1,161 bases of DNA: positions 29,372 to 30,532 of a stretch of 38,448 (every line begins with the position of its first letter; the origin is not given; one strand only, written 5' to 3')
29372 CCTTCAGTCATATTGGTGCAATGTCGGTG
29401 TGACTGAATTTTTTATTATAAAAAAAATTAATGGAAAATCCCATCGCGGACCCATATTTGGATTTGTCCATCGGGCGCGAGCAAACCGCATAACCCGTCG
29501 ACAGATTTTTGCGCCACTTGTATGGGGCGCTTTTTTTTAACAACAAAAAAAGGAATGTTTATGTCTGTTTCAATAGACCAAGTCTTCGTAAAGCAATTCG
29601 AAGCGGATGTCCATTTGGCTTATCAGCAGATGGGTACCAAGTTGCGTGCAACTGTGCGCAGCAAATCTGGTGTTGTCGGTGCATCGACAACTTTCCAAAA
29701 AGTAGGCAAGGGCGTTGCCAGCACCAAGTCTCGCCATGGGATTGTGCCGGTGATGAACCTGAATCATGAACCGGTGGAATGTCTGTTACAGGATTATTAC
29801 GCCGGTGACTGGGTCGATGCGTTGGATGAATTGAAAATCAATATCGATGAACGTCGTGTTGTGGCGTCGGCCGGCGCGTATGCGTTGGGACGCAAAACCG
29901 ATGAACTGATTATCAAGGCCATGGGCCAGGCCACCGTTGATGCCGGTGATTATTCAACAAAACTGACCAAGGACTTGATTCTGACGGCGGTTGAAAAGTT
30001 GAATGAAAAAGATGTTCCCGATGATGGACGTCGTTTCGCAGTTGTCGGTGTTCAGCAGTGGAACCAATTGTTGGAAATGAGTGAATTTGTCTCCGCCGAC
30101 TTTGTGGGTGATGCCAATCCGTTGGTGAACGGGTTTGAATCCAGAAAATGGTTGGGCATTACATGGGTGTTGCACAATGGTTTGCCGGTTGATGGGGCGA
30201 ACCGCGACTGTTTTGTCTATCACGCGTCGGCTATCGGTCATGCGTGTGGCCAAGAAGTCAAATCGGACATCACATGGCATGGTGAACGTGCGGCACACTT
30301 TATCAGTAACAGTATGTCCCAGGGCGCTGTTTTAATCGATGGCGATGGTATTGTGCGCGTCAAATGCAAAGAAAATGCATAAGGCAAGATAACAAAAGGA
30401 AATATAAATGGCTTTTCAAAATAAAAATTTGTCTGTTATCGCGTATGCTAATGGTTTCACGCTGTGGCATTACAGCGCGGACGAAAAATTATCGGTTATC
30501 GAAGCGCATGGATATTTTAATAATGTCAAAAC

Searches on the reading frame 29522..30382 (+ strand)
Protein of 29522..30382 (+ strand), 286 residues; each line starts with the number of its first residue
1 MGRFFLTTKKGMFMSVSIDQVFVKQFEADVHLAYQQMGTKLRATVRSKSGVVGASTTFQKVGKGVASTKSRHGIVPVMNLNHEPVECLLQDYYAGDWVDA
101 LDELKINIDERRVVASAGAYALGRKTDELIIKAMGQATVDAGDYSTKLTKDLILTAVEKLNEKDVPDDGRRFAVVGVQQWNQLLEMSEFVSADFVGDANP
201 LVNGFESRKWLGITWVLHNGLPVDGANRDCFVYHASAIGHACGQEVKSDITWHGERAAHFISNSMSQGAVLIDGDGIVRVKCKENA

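Call 53: search_protein_families(library=pfam, proteins=[window:29522-30382:+], max_evalue=0.001)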
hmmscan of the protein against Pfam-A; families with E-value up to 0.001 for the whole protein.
window:29522-30382:+ (286 aa): 1 family
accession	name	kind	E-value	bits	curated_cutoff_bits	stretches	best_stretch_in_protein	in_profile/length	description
PF19821.5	Phage_capsid_2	-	9.5e-73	245.4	25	1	18-284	1-293/293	Phage capsid protein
